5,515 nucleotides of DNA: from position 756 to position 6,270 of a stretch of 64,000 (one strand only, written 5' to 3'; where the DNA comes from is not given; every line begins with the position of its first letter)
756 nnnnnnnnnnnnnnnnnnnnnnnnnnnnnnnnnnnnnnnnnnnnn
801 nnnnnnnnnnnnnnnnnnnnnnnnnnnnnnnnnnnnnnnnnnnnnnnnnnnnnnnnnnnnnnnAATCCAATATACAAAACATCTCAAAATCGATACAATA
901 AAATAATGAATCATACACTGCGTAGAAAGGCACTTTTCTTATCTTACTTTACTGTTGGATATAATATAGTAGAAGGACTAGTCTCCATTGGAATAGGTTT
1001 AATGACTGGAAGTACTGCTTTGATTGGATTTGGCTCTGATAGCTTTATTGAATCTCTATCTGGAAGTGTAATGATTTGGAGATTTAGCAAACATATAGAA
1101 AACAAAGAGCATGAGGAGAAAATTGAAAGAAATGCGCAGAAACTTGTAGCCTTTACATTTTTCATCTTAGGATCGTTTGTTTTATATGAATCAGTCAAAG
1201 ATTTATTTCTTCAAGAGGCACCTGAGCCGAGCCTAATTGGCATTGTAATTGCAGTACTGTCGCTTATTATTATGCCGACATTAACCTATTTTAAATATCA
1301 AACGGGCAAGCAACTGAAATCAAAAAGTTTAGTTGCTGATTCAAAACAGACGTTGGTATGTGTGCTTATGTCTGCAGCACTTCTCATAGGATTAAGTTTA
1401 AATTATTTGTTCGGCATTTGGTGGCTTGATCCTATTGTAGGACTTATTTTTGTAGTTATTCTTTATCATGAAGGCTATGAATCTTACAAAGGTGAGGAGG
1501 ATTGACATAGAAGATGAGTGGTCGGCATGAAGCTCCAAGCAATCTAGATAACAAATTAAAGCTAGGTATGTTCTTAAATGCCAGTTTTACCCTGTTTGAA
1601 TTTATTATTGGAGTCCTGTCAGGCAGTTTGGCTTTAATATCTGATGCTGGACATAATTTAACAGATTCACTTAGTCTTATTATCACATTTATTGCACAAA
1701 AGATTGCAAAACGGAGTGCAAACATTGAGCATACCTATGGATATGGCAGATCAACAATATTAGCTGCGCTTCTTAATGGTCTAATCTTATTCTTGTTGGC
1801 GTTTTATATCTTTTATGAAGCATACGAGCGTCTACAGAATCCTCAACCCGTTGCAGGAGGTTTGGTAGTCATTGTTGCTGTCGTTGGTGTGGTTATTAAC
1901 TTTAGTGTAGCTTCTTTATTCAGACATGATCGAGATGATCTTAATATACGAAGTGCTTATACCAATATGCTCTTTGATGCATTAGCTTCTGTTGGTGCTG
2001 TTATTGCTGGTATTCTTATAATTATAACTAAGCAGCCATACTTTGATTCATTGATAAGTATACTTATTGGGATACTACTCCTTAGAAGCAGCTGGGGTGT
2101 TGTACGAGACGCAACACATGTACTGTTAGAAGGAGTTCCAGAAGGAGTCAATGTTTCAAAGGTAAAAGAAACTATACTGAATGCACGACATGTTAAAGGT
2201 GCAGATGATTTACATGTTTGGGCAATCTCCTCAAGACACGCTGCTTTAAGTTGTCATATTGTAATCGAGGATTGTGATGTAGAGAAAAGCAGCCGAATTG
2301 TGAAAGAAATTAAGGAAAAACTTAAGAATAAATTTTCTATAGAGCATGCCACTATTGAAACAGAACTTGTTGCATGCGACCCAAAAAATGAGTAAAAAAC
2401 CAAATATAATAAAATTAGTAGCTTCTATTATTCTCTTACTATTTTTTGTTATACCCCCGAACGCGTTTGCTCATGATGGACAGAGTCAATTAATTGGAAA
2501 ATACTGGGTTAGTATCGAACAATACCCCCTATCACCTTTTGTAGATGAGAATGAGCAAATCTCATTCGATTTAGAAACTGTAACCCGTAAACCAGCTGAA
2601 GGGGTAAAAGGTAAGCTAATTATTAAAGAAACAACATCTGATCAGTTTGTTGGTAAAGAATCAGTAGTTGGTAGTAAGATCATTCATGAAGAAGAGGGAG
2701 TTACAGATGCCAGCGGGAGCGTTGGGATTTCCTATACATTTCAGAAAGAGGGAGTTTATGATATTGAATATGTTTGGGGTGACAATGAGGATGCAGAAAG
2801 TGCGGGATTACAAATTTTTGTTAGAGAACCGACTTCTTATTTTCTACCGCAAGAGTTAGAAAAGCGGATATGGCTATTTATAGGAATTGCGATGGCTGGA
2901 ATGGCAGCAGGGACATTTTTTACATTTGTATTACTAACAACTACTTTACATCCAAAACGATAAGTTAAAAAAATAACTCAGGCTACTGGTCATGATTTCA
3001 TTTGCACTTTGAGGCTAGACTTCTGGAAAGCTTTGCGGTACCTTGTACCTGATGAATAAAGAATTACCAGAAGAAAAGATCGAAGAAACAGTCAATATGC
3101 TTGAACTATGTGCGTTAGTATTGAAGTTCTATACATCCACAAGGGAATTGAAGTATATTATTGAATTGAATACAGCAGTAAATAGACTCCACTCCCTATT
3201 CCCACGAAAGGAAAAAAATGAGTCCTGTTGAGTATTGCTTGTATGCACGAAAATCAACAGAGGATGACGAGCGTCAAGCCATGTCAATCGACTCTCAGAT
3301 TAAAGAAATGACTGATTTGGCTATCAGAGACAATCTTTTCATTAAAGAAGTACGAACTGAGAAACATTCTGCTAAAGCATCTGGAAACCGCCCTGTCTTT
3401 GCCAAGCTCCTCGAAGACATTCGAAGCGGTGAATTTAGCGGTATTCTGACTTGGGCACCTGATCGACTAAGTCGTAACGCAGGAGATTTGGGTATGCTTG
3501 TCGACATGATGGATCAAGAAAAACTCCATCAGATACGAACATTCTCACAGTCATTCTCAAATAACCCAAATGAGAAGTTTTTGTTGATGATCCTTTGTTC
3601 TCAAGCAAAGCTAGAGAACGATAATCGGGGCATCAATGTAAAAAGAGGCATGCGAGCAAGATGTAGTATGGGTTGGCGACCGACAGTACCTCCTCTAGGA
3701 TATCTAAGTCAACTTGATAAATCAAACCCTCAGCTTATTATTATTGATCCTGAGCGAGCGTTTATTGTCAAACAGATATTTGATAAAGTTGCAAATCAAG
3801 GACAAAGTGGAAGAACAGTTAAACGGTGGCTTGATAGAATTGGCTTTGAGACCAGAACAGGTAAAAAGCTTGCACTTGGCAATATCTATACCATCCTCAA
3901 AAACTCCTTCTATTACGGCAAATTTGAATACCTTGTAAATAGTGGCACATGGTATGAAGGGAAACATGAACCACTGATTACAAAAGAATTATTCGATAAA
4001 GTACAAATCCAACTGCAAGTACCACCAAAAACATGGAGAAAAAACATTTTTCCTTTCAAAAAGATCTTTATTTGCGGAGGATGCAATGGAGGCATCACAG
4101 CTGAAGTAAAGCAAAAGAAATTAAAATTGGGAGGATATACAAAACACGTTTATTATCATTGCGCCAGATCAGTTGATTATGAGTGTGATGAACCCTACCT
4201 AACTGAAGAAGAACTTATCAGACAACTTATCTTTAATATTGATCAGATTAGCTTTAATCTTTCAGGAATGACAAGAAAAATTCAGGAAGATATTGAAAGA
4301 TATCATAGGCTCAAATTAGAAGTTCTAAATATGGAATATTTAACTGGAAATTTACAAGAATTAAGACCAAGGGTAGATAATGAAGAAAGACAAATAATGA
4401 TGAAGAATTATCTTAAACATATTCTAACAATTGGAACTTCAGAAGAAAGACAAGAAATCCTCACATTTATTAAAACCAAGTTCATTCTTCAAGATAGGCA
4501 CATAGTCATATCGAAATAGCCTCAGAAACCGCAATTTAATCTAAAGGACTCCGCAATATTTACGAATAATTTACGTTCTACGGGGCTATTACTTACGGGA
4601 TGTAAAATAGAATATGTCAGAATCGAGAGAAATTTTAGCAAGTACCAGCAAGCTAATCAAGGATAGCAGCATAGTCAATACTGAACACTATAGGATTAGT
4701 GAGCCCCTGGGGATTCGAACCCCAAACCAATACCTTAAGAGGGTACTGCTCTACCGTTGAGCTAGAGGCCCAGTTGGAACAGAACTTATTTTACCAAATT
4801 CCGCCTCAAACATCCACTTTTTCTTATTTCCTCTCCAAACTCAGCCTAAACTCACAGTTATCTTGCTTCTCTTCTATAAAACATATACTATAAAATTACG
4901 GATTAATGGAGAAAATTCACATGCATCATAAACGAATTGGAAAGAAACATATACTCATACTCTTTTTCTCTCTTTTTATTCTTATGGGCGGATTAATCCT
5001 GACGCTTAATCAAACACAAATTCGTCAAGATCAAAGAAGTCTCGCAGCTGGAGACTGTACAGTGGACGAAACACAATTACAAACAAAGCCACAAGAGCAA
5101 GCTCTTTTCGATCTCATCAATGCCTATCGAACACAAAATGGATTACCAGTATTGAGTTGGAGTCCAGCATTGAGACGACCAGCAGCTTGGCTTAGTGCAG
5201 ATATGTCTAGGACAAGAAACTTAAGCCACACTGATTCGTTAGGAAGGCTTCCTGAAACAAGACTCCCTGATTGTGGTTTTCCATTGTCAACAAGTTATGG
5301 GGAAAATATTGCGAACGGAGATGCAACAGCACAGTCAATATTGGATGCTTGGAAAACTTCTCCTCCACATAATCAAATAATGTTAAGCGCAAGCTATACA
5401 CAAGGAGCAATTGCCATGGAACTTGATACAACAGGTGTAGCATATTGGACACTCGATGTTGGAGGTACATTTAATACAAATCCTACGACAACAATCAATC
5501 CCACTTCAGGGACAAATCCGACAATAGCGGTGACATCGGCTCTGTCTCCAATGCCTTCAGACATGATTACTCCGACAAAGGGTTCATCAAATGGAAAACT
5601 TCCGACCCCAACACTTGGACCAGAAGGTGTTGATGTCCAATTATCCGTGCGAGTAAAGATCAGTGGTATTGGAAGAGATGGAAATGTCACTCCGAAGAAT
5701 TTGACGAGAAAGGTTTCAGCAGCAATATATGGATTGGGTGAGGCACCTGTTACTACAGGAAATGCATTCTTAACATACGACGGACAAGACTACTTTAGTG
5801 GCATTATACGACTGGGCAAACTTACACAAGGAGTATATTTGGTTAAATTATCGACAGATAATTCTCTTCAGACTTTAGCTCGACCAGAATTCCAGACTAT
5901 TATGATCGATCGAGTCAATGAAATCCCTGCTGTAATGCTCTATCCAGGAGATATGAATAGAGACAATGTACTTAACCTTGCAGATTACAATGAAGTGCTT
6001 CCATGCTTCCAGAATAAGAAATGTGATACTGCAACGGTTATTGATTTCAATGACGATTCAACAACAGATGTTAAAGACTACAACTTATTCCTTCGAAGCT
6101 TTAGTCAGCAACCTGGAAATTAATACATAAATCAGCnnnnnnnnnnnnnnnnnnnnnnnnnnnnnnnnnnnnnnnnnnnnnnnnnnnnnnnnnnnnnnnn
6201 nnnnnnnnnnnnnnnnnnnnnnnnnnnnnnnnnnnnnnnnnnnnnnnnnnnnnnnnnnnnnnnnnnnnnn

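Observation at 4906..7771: Adjacent surface proteins sharing a Cys-containing dockerin-like module; one also carries a CAP/SCP domain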

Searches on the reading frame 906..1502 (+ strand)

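Call 17: search_protein_families(library=pfam, proteins=[window:906-1502:+], max_evalue=0.001)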
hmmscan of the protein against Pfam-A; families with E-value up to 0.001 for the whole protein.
window:906-1502:+ (199 aa): 1 family
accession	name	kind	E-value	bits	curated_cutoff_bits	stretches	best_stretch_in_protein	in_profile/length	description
PF01545.26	Cation_efflux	-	7.7e-18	65.4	26.6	1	20-192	8-188/198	Cation efflux family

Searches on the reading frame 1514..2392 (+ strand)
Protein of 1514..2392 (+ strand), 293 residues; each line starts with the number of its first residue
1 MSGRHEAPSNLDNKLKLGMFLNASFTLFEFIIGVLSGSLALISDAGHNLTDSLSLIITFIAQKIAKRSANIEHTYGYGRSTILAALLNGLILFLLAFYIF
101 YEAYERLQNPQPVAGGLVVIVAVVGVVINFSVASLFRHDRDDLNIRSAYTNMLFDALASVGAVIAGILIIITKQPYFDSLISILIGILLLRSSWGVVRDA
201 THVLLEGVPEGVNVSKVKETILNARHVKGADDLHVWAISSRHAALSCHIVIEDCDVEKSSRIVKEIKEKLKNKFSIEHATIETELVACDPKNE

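Call 17: search_protein_families(library=pfam, proteins=[window:1514-2392:+], max_evalue=0.001)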
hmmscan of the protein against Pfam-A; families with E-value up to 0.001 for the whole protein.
window:1514-2392:+ (293 aa): 2 families
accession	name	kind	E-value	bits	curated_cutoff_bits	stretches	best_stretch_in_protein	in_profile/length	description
PF01545.26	Cation_efflux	-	1.1e-43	149.7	26.6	1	16-205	2-198/198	Cation efflux family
PF16916.11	ZT_dimer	-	4e-14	52.8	26.7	1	209-284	1-76/78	Dimerisation domain of Zinc Transporter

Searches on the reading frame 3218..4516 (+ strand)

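Call 4: search_protein_families(library=pfam, proteins=[window:3218-4516:+], max_evalue=1)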
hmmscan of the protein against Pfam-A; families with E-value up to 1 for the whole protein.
window:3218-4516:+ (433 aa): 4 families
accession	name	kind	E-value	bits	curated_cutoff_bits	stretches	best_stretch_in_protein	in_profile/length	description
PF00239.26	Resolvase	-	1.5e-20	74.2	23.3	1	8-152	3-143/145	Resolvase, N terminal domain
PF07508.19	Recombinase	-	1e-14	55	21.1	1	178-266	1-99/102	Recombinase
PF13408.12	Zn_ribbon_recom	-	6.4e-05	23.7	25.3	1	279-335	1-51/58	Recombinase zinc beta ribbon domain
PF24657.1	DUF7646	-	0.02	15.3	27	1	184-215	16-47/85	Domain of unknown function (DUF7646)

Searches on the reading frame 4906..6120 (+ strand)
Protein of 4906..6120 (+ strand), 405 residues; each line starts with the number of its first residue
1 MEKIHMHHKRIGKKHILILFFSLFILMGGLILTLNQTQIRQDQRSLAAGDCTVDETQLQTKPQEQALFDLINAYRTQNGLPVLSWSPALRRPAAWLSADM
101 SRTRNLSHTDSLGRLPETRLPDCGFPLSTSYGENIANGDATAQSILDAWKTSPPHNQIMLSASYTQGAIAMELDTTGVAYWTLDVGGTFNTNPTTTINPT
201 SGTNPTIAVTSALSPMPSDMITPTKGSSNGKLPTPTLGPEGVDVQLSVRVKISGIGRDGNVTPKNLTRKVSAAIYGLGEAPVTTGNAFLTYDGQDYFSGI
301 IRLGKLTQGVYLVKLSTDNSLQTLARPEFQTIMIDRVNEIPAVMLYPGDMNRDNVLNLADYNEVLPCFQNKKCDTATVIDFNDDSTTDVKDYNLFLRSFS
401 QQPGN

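Call 4: search_protein_families(library=pfam, proteins=[window:4906-6120:+], max_evalue=1)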
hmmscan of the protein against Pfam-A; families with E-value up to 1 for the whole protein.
window:4906-6120:+ (405 aa): 2 families
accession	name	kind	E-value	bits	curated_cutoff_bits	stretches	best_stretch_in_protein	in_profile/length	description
PF00188.32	CAP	-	1.6e-15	58.4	21.1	1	68-184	1-116/117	Cysteine-rich secretory protein family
PF13752.12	DUF4165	-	0.26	11.8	25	1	266-316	50-100/121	Domain of unknown function (DUF4165)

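Call 39: find_related_loci(query=window:4906-6120:+, collection=genome_contigs, flank=10000)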
Query window:4906-6120:+ (405 aa) in genome_contigs; peptide patterns used: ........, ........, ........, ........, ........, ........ (x = any residue, [..] = any of these).
41 stretches matched a pattern; 4 encode a relative of the query (tblastn E <= 1e-3); 4 distinct loci.
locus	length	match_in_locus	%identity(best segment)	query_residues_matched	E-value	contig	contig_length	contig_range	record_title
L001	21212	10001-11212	81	1-405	0e+0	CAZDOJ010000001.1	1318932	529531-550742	MAG TPA_asm: uncultured Gammaproteobacteria bacterium isolate SRP292972_co3_93 genome assembly, contig: NODE_1_length_13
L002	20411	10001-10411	42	50-186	1e-23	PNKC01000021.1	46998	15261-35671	MAG: Anaerolinea sp. isolate PR.017 PR_1000257_46998, whole genome shotgun sequence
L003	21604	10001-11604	36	68-186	3e-11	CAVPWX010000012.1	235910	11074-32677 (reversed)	MAG: uncultured Chloroflexia bacterium isolate MFD00032.bin.2.189 genome assembly, contig: contig_48551, whole genome sh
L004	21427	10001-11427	34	66-166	3e-9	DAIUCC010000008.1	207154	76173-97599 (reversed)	MAG TPA_asm: Anaerolineales bacterium isolate CTOTU7665 NODE_112_length_207154_cov_13.678067, whole genome shotgun seque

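Call 71: list_cluster_members(proteins=[window:4906-6120:+, P0003, P0017, P0103, P0140, P0050, P0139, P0122, P0143, P0098])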
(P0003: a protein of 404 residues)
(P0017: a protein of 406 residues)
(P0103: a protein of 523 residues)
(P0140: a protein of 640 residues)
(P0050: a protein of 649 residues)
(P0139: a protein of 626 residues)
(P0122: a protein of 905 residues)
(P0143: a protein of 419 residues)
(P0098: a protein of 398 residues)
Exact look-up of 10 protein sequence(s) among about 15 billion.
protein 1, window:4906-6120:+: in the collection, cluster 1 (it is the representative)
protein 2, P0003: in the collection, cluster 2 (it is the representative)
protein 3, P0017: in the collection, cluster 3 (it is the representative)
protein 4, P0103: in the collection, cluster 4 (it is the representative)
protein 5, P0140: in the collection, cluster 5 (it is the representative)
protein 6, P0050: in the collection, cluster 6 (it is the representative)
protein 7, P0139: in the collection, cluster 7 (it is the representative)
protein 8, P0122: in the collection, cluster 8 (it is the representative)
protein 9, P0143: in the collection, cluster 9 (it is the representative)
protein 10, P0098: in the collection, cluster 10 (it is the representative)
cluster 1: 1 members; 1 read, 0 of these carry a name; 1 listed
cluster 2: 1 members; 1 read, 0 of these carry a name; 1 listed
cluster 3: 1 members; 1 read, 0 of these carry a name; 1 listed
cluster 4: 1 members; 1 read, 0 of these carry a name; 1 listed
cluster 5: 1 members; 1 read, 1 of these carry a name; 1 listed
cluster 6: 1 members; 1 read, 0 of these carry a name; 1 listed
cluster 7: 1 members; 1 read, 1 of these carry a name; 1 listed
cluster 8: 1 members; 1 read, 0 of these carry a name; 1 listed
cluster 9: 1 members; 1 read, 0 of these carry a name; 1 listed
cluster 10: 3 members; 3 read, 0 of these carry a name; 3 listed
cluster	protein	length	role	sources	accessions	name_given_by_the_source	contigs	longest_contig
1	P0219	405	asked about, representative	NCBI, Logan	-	-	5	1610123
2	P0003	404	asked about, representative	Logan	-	-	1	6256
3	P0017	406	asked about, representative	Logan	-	-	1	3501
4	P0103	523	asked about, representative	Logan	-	-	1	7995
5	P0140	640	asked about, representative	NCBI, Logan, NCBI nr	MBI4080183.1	MAG: hypothetical protein HY430_00240 [Candidatus Levybacteria bacterium] | hypothetical protein [Candidatus Levybacteria bacterium]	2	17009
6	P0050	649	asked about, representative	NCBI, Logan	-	-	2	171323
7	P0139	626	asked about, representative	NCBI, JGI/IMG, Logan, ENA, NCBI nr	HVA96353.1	MAG TPA: RICIN domain-containing protein [Candidatus Acidoferrales bacterium] | RICIN domain-containing protein [Candidatus Acidoferrales bacterium]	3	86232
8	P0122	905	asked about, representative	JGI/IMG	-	-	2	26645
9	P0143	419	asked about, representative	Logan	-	-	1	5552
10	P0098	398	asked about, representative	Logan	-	-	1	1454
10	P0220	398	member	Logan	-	-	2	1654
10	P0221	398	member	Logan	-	-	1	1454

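Call 85: search_protein_families(library=ncbifam, proteins=[window:4906-6120:+], max_evalue=0.1)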
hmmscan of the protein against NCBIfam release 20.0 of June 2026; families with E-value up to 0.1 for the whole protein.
window:4906-6120:+ (405 aa): 3 families
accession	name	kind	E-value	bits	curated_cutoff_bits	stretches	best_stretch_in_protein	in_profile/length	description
TIGR02909.1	spore_YkwD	subfamily_domain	4.4e-13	49.3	171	1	63-182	4-122/127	uncharacterized protein, YkwD family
NF052539.1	DivAsocLipDalA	equivalog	4.5e-11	42.9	200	1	56-186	40-169/169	divisome-associated lipoprotein DalA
NF041540.1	dockerin_GC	domain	0.012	16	29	1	349-401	11-65/67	GC-type dockerin domain-anchored protein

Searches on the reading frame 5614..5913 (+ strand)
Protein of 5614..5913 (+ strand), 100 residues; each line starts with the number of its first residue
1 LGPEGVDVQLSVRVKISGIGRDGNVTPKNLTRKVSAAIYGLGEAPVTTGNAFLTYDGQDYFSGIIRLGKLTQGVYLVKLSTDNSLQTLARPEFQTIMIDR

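Call 29: search_solved_structures(query=A3, max_evalue=10, show_alignments=2)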
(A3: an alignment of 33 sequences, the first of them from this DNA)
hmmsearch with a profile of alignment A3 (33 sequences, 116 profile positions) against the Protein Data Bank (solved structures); distinct sequences matched with E-value up to 10: 0.
